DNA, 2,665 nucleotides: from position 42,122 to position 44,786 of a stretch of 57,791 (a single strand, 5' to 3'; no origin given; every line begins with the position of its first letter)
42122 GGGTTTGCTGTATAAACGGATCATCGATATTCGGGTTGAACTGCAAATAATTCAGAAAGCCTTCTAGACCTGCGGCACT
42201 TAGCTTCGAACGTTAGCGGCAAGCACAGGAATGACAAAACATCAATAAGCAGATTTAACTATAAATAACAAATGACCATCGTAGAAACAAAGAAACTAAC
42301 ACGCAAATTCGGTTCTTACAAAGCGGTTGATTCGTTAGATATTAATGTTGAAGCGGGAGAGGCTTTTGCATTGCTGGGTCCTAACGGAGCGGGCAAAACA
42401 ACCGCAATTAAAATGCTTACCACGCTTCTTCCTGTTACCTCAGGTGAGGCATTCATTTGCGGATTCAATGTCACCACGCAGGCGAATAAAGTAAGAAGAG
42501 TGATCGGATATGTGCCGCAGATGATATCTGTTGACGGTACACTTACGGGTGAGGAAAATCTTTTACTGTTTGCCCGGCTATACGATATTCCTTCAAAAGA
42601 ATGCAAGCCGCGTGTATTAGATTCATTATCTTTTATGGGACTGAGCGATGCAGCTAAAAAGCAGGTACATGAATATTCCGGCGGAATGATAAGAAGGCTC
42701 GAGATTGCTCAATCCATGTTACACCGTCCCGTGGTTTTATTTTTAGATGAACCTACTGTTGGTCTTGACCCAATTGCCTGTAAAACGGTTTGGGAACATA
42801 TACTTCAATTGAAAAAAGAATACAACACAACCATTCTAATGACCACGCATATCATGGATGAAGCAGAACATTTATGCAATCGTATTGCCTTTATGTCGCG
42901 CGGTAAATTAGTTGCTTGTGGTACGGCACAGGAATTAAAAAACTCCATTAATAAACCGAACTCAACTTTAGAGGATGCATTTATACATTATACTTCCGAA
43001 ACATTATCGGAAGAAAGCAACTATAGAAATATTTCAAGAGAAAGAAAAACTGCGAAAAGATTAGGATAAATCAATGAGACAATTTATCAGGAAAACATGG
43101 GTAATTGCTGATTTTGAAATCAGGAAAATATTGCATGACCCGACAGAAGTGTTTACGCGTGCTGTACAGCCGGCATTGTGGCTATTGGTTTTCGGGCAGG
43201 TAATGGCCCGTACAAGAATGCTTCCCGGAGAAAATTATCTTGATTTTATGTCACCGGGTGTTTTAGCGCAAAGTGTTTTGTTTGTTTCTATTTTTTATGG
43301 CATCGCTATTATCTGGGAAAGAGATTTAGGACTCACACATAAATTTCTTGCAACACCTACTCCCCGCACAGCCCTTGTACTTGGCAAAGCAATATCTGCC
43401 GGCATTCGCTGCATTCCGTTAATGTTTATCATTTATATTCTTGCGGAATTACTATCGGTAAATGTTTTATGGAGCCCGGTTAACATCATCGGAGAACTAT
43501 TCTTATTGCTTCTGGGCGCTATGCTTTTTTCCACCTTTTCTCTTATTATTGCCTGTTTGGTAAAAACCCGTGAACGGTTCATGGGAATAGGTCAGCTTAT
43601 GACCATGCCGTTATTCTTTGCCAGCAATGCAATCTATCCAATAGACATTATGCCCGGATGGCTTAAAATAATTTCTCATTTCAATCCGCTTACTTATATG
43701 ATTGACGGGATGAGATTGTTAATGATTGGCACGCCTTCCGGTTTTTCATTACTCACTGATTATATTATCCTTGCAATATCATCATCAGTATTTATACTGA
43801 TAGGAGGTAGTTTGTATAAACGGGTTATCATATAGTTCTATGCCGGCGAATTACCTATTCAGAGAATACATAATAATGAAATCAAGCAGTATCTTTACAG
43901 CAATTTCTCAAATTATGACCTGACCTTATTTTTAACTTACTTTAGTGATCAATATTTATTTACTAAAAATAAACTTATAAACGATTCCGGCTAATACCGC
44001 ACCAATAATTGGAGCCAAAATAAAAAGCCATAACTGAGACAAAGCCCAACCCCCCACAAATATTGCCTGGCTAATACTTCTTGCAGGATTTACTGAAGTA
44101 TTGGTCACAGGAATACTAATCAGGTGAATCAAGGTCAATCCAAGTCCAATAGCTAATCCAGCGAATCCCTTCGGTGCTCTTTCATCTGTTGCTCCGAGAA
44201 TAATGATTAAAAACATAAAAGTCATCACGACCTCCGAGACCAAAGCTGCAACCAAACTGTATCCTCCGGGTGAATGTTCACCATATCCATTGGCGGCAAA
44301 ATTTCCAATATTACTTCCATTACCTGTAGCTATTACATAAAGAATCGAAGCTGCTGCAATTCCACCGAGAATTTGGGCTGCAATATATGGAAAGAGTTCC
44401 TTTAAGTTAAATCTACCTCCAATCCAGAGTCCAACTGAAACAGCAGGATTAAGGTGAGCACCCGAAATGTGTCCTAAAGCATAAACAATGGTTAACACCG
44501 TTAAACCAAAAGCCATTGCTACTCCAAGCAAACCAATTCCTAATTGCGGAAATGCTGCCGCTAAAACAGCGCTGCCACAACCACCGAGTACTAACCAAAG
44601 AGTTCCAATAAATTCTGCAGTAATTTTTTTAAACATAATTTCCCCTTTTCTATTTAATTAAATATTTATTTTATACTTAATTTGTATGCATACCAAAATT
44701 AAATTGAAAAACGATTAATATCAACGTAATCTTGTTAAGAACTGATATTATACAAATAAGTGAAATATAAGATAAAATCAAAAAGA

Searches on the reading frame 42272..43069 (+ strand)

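Call 59: search_protein_families(library=pfam, proteins=[window:42272-43069:+], max_evalue=0.0001)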
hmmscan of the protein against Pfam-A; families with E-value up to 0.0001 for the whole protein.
window:42272-43069:+ (265 aa): 2 families
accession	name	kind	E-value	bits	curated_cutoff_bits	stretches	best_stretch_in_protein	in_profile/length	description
PF00005.33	ABC_tran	-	4.4e-28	99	25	1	20-162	2-136/137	ABC transporter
PF13304.12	AAA_21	-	9.6e-09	36.1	27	0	125-193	228-298/304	AAA domain, putative AbiEii toxin, Type IV TA system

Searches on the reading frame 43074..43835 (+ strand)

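Call 59: search_protein_families(library=pfam, proteins=[window:43074-43835:+], max_evalue=0.0001)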
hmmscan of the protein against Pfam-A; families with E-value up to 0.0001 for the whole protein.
window:43074-43835:+ (253 aa): 3 families
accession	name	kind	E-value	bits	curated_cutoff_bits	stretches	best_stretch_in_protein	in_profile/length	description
PF01061.29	ABC2_membrane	-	1.7e-33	116.4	26.9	1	8-217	3-210/211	ABC-2 type transporter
PF12698.13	ABC2_membrane_3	-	2.5e-20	73.3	31.6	1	51-244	156-345/347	ABC-2 family transporter protein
PF12730.13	ABC2_membrane_4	-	7.5e-05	23.2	27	0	28-172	21-169/179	ABC-2 family transporter protein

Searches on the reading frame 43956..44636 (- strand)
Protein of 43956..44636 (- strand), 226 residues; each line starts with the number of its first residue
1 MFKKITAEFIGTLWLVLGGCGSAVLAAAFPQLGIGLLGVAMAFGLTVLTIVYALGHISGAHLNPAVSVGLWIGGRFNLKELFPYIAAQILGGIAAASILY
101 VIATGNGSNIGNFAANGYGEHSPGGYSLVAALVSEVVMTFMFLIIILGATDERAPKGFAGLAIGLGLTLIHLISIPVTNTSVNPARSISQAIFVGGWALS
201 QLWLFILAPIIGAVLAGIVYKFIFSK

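Call 59: search_protein_families(library=pfam, proteins=[window:43956-44636:-], max_evalue=0.0001)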
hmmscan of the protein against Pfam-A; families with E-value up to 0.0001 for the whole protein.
window:43956-44636:- (226 aa): 1 family
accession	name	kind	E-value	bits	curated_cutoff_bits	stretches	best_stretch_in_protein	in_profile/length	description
PF00230.25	MIP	-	8.1e-51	173.4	25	1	2-220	8-222/222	Major intrinsic protein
